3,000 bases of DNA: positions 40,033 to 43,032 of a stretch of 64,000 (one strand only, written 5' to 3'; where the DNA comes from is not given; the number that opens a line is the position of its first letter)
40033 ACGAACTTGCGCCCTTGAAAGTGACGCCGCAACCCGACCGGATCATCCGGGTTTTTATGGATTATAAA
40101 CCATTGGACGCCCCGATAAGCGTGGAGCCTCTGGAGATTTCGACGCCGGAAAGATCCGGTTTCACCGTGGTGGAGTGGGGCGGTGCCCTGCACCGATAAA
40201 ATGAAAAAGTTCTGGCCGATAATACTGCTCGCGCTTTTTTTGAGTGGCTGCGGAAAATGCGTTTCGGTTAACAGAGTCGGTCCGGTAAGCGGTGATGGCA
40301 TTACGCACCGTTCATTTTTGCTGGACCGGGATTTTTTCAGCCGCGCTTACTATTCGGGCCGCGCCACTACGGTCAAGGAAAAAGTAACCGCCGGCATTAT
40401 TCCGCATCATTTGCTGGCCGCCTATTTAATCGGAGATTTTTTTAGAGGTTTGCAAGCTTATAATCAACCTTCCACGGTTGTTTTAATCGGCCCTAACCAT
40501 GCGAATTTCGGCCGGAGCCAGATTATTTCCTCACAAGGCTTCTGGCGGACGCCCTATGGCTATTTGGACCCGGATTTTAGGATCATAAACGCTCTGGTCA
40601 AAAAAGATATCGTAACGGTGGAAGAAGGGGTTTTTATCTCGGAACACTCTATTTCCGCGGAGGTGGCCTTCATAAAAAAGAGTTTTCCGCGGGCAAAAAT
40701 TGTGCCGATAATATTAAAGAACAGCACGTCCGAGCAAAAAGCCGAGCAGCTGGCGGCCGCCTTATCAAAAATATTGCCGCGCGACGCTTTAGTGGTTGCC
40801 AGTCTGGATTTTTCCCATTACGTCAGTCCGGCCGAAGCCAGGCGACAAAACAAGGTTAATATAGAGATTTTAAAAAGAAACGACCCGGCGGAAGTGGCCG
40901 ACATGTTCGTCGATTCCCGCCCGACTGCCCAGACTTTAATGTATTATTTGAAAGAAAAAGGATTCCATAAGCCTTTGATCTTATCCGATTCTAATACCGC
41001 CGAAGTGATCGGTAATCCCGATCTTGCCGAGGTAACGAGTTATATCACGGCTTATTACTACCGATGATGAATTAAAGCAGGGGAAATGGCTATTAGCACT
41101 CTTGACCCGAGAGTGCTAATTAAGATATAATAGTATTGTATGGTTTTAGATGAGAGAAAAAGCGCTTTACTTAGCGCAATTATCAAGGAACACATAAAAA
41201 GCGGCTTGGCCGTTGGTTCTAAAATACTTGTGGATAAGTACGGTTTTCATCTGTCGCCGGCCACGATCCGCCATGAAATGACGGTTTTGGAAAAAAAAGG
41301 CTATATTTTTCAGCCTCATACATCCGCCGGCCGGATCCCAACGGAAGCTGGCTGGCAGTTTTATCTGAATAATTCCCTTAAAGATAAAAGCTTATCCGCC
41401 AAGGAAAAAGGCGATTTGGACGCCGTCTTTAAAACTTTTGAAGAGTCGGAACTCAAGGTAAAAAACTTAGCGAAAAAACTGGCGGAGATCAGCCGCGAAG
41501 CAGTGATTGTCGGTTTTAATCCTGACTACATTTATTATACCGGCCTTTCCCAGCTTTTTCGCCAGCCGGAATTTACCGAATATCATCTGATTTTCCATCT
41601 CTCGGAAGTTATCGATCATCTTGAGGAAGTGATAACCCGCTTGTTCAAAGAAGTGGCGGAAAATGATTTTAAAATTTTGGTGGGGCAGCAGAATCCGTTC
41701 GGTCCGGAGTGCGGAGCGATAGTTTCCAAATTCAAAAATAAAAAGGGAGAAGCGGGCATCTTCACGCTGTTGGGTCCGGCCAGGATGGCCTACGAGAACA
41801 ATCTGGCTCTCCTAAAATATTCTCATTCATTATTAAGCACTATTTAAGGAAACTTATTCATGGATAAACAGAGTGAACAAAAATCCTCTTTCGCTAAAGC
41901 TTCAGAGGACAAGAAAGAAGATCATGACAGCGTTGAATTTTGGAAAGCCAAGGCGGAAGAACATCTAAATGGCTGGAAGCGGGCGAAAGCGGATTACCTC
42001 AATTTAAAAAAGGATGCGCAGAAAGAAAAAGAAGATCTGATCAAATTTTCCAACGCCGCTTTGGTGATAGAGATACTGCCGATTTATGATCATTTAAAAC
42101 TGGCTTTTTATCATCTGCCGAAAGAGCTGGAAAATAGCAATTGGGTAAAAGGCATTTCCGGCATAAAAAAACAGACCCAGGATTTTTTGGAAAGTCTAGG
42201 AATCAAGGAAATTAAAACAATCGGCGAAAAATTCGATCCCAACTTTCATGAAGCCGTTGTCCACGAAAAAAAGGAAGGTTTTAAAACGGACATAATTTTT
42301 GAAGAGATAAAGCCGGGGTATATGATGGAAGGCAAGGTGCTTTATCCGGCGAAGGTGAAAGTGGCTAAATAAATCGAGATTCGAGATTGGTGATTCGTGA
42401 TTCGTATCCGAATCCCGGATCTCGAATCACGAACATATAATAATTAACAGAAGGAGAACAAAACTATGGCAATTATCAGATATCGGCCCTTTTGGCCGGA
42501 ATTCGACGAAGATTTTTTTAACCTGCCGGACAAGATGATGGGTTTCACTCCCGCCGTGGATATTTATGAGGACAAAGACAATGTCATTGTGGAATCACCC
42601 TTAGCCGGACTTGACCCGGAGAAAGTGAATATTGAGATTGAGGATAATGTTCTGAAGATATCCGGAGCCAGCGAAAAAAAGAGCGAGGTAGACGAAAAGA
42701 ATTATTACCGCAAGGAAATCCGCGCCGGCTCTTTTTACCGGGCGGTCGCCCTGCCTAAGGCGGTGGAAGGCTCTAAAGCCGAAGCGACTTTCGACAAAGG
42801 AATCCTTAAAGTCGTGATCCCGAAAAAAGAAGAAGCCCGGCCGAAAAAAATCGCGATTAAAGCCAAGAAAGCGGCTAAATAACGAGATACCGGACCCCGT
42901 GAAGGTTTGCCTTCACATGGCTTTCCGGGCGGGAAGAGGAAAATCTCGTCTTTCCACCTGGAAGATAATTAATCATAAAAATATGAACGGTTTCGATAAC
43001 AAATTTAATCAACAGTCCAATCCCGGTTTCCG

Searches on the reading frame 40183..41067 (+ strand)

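Call 18: search_protein_families(library=pfam, proteins=[window:40183-41067:+], max_evalue=0.001)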
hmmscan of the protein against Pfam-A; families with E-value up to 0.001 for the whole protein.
window:40183-41067:+ (294 aa): 1 family
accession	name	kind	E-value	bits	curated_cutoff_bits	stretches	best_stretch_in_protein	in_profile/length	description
PF01875.22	Memo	-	3e-29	102.5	27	1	73-278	38-258/269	Memo-like protein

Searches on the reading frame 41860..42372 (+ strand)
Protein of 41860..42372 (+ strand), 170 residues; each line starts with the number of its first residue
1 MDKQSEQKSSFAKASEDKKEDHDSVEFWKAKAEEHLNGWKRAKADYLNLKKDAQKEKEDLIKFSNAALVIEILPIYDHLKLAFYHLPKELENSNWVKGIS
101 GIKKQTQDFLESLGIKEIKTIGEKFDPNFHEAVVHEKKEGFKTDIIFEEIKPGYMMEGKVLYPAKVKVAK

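Call 23: search_protein_families(library=pfam, proteins=[window:41860-42372:+], max_evalue=0.001)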
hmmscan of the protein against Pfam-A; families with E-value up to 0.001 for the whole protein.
window:41860-42372:+ (170 aa): 1 family
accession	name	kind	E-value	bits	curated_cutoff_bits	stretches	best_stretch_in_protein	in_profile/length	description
PF01025.24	GrpE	-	8.4e-39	133.3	25.8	1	10-170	5-165/165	GrpE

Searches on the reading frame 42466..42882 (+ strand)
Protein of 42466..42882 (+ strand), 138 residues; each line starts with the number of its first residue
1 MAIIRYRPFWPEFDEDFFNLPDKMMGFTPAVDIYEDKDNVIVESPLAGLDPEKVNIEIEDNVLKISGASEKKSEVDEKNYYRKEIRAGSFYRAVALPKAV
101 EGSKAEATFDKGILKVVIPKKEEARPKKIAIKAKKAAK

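Call 23: search_protein_families(library=pfam, proteins=[window:42466-42882:+], max_evalue=0.001)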
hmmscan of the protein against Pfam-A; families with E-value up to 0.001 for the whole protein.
window:42466-42882:+ (138 aa): 2 families
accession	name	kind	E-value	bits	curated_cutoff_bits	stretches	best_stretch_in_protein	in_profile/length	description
PF00011.27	HSP20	-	3.7e-19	69.1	20.8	1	32-131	1-101/102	Hsp20/alpha crystallin family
PF17886.7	ArsA_HSP20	-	0.00072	19.5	22.5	0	85-116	29-61/63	HSP20-like domain found in ArsA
